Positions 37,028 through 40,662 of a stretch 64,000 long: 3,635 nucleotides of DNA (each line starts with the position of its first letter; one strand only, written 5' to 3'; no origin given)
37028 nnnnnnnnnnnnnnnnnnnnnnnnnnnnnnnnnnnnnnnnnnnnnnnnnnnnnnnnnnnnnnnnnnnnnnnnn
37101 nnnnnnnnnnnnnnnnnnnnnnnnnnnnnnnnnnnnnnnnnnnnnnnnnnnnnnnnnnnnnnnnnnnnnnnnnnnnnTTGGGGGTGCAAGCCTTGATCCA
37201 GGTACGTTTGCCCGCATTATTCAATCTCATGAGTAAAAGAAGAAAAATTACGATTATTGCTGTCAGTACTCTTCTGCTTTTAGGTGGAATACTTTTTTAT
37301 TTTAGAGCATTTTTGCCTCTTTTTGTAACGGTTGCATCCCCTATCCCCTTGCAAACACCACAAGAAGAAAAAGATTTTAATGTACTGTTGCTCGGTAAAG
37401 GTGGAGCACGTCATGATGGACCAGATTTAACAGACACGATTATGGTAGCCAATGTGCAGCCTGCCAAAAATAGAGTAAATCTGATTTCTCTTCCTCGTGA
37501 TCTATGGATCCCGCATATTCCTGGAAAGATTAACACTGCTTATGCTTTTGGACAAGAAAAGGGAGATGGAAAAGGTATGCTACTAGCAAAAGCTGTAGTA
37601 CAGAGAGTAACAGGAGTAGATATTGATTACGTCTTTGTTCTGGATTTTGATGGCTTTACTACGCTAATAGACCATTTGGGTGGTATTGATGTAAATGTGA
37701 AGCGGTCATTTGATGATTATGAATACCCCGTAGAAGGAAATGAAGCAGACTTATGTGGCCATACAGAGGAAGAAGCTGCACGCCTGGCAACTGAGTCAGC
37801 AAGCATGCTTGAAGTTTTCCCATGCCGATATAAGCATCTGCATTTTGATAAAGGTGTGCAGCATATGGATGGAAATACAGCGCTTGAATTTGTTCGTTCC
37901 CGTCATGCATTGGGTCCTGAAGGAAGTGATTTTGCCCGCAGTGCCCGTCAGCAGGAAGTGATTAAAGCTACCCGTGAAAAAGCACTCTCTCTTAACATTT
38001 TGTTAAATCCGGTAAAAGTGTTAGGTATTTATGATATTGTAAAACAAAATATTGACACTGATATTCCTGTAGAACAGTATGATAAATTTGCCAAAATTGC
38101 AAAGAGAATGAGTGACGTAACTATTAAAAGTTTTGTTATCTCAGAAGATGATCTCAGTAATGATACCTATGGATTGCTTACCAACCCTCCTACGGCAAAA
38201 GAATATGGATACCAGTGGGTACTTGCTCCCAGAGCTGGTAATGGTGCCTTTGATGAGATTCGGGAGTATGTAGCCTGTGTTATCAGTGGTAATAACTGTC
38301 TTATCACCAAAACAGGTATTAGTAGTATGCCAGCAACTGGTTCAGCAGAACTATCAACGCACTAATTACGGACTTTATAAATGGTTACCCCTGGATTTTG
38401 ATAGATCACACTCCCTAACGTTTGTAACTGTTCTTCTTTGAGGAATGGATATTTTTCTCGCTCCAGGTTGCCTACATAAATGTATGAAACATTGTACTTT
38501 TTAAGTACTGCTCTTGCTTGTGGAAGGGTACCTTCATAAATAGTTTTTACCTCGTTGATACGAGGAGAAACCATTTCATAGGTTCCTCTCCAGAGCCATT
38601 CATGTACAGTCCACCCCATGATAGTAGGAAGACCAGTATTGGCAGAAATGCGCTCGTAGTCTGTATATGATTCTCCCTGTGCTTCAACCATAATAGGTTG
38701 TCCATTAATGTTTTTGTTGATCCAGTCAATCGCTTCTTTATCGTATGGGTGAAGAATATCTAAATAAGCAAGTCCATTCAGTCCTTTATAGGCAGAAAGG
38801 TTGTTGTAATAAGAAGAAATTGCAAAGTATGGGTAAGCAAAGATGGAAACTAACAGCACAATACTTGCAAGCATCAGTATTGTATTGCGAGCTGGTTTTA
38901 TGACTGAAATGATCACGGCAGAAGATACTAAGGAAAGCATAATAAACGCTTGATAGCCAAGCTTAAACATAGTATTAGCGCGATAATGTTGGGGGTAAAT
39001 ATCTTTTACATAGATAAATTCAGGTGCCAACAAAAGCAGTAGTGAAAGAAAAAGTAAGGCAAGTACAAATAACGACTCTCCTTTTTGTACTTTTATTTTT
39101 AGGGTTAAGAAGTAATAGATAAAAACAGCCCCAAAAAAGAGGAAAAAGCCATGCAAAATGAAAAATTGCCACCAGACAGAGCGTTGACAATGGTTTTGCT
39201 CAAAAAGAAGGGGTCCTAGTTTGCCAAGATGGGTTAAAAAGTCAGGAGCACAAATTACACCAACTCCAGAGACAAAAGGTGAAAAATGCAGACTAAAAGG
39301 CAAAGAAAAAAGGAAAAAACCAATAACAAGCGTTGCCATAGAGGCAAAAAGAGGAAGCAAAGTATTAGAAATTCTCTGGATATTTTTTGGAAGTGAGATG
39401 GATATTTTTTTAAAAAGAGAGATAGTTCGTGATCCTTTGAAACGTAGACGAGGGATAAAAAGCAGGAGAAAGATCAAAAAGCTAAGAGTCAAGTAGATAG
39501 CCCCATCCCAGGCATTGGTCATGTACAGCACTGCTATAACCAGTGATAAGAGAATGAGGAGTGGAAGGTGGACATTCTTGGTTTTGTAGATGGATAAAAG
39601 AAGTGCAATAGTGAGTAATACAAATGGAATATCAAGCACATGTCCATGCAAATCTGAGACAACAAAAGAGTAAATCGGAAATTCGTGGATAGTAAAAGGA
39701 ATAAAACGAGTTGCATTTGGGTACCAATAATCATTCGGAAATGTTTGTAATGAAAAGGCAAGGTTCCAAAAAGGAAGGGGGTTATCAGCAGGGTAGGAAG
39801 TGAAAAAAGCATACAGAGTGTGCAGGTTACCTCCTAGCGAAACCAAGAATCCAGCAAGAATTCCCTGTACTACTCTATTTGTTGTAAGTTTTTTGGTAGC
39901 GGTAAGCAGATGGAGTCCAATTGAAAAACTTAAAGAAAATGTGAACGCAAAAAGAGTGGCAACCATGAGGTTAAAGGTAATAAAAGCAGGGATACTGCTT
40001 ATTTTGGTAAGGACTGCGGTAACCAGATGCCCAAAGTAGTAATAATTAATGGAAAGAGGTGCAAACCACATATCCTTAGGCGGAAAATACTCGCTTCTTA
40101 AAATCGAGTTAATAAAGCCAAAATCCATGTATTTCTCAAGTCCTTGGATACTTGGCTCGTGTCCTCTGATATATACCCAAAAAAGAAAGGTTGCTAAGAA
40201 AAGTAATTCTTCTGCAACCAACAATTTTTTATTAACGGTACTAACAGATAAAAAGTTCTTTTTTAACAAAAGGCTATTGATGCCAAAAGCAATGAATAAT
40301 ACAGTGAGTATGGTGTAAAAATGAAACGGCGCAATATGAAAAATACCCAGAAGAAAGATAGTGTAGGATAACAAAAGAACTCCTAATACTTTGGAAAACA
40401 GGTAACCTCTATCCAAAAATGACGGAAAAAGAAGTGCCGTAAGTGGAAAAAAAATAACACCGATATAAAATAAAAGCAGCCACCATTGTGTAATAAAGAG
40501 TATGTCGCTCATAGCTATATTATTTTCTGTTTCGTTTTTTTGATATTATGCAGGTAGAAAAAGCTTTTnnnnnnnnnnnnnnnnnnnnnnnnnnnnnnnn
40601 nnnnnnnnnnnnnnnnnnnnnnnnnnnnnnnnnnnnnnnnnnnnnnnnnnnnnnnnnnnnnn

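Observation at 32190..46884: First block of an envelope-glycopolymer cluster: GT-C enzymes, DUF2298 YYY protein, LCP ligase, FemAB-like, epimerase and FAD oxidoreductase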

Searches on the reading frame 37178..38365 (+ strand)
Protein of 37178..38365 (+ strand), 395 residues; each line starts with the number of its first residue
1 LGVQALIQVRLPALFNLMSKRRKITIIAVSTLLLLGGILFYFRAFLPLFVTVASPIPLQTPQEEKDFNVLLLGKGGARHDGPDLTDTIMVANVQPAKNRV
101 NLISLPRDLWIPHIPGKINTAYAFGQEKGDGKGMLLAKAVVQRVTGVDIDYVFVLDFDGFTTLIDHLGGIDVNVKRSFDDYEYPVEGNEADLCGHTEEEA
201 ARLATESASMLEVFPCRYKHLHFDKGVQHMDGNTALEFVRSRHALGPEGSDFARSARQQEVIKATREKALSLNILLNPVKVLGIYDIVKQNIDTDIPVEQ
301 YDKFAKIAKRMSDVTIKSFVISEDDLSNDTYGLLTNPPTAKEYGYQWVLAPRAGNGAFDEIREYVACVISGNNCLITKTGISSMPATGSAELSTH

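Call 3: search_protein_families(library=pfam, proteins=[window:37178-38365:+], max_evalue=0.01)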
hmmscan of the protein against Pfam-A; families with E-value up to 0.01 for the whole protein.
window:37178-38365:+ (395 aa): 1 family
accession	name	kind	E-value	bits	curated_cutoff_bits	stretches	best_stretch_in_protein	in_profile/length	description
PF03816.19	LytR_cpsA_psr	-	2.2e-34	119.2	24.6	1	85-269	2-148/150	LytR_cpsA_psr family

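Call 5: search_protein_families(library=ncbifam, proteins=[window:37178-38365:+], max_evalue=0.01)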
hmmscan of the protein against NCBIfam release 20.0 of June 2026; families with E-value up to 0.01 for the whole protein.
window:37178-38365:+ (395 aa): 4 families
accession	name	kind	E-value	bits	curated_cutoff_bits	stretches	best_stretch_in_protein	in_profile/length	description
TIGR00350.1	lytR_cpsA_psr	domain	5e-29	101.5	62.3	2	85-184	3-102/152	LCP family glycopolymer transferase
NF006897.1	PRK09379.1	equivalog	6.3e-23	81.4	441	2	63-199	56-188/298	polyisoprenyl-teichoic acid--peptidoglycan teichoic acid transferase TagU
NF047591.1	ligase_LytR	equivalog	1.4e-16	60.8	450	2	62-208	53-203/336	glycopolymer--peptidoglycan transferase LytR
NF051849.1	LCP_trans_Cps2A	equivalog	3.5e-15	56.2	650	2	217-305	335-418/477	LCP family glycopolymer transferase CpsA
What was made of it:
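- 37178..38365 (+): LCP-family glycopolymer-peptidoglycan ligase (395 aa from TTG; the ATG is at 37229). It converges on the DUF2298 gene. PF03816, E 2e-34; TIGR00350, 101.5 bits (calls 3, 5).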

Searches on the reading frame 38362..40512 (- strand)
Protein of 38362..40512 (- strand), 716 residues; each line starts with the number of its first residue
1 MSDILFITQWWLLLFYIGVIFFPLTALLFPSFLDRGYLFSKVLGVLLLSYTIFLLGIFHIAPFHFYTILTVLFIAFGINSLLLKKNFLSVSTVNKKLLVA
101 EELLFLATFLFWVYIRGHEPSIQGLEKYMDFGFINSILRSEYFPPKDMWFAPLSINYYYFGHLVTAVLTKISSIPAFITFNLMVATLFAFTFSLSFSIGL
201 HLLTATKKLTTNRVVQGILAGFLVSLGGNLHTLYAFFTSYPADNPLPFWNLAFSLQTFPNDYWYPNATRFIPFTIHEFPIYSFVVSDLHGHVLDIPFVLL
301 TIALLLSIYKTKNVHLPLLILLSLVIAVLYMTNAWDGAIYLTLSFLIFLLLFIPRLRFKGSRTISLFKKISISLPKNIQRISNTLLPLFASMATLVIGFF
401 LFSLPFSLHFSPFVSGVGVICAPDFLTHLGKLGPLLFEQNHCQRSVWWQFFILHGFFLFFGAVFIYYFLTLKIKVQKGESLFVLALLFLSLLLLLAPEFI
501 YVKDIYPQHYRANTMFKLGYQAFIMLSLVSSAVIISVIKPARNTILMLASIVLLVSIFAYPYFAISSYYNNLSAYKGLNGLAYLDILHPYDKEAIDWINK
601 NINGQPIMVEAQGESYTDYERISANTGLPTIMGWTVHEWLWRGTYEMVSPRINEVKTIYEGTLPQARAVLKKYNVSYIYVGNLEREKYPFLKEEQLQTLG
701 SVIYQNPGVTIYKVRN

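Call 3: search_protein_families(library=pfam, proteins=[window:38362-40512:-], max_evalue=0.01)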
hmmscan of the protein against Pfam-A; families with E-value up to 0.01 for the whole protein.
window:38362-40512:- (716 aa): 1 family
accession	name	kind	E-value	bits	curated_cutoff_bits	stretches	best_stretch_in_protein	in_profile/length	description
PF10060.15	DUF2298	-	4.9e-102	342.8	27.8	2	47-485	1-404/488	Uncharacterized membrane protein (DUF2298)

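Call 5: search_protein_families(library=ncbifam, proteins=[window:38362-40512:-], max_evalue=0.01)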
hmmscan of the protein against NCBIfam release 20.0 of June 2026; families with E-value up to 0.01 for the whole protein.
window:38362-40512:- (716 aa): 1 family
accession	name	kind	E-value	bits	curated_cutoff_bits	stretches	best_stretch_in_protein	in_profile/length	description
TIGR03662.1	Chlor_Arch_YYY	subfamily_domain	8.7e-158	527.1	300.25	1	6-715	5-727/727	chlor_Arch_YYY domain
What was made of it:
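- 38362..40512 (-): DUF2298 / Chlor_Arch_YYY polytopic protein (716 aa) with a C-terminal soluble domain. It is GT-C-related. Last gene of the operon. TIGR03662 scores 527 bits and PF10060 gives E 5e-102 (calls 3, 5).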

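Call 96: search_dna_similar(query=window:38362-40512:-, collection=plasmids, mode=protein, max_evalue=0.000001, max_rows=30)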
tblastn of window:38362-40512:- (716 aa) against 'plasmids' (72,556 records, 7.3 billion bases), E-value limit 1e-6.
Records with a match: 2; places in all: 2; records where one place covers at least 80% of the query: 0.
Best place of each record, by identity: <60% 2.
By first word of the organism name: Pseudobutyrivibrio 1; Halarchaeum 1.
By predicted mobility (MOB-suite, as given by PLSDB): non-mobilizable 2.
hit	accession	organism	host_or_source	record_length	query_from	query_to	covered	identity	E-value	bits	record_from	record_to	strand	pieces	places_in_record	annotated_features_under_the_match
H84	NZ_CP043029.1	Pseudobutyrivibrio xylanivorans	Bovine,rumen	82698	2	715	74%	34.3%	4e-29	261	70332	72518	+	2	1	DUF2298 domain-containing protein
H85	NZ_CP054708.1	Halarchaeum sp. CBA1220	solar salt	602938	498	714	30%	34.0%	4e-16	91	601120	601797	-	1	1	none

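Call 98: get_annotated_region(hit=H84, flank=9000)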
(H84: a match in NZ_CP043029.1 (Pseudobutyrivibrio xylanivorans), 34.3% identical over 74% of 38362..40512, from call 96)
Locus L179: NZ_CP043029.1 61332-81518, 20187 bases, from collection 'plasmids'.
description: Pseudobutyrivibrio xylanivorans strain MA3014 plasmid pNP95, complete sequence
organism: Pseudobutyrivibrio xylanivorans (NCBI taxid 185007)
taxonomy: Bacteria; Bacillota; Clostridia; Lachnospirales; Lachnospiraceae; Pseudobutyrivibrio; Pseudobutyrivibrio xylanivorans
host: -; source: Bovine,rumen; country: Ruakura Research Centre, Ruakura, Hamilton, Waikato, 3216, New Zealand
typing (MOB-suite, as given by PLSDB): non-mobilizable
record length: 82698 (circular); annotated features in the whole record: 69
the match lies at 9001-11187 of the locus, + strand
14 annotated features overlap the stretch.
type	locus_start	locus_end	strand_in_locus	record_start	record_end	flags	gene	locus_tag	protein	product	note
CDS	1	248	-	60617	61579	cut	-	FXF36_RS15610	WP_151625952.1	glycosyltransferase family 2 protein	-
CDS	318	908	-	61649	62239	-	-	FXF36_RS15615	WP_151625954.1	hypothetical protein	-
CDS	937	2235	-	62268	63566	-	-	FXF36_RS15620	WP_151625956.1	DegT/DnrJ/EryC1/StrS family aminotransferase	-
CDS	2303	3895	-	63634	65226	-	-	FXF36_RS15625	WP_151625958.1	glucosyltransferase domain-containing protein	-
CDS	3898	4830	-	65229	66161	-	-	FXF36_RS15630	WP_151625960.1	glycosyltransferase family 2 protein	-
CDS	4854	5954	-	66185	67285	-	-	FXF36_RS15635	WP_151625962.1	hypothetical protein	-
CDS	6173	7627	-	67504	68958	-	-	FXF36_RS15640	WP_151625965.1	O-antigen ligase family protein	-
CDS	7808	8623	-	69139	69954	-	-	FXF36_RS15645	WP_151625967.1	hypothetical protein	-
CDS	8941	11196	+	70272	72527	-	-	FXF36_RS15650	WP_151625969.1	DUF2298 domain-containing protein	-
CDS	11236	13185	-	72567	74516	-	-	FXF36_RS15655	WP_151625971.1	nucleoside-diphosphate sugar epimerase/dehydratase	GO:0000271 - polysaccharide biosynthetic process [Evidence IEA]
CDS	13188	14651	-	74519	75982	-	-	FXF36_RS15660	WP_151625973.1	hypothetical protein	-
CDS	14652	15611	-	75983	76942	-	-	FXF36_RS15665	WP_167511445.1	hypothetical protein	-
CDS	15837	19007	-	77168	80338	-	-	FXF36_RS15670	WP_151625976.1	EAL domain-containing protein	-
CDS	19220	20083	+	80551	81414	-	-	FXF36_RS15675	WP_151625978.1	diguanylate cyclase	GO:0009966 - regulation of signal transduction [Evidence IEA]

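Call 107: search_solved_structures(query=A6, max_evalue=1)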
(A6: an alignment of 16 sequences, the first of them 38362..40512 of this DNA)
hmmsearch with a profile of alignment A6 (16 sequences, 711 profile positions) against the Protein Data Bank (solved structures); distinct sequences matched with E-value up to 1: 7.
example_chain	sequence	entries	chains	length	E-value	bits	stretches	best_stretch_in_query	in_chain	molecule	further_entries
5bmx_A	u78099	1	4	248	0.82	11.3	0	658-691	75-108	Triosephosphate isomerase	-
1vga_A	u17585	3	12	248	0.93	11.1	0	660-691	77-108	Triosephosphate isomerase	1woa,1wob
4zz9_A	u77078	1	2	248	0.97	11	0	660-691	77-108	Triosephosphate isomerase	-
5gv4_A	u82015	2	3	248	0.98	11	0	660-691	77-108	Triosephosphate isomerase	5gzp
3pwa_A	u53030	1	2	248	0.98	11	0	660-691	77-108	Triosephosphate isomerase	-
3pvf_A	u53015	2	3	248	0.99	11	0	660-691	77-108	Triosephosphate isomerase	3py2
1lyx_A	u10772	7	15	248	0.99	11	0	660-691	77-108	Triosephosphate Isomerase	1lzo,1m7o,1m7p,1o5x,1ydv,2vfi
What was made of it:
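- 38362..40512 (-): No solved sequence relative was found (call 107).
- Tried and rejected: Profile of DUF2298 against PDB sequences: no relative found (call 107).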
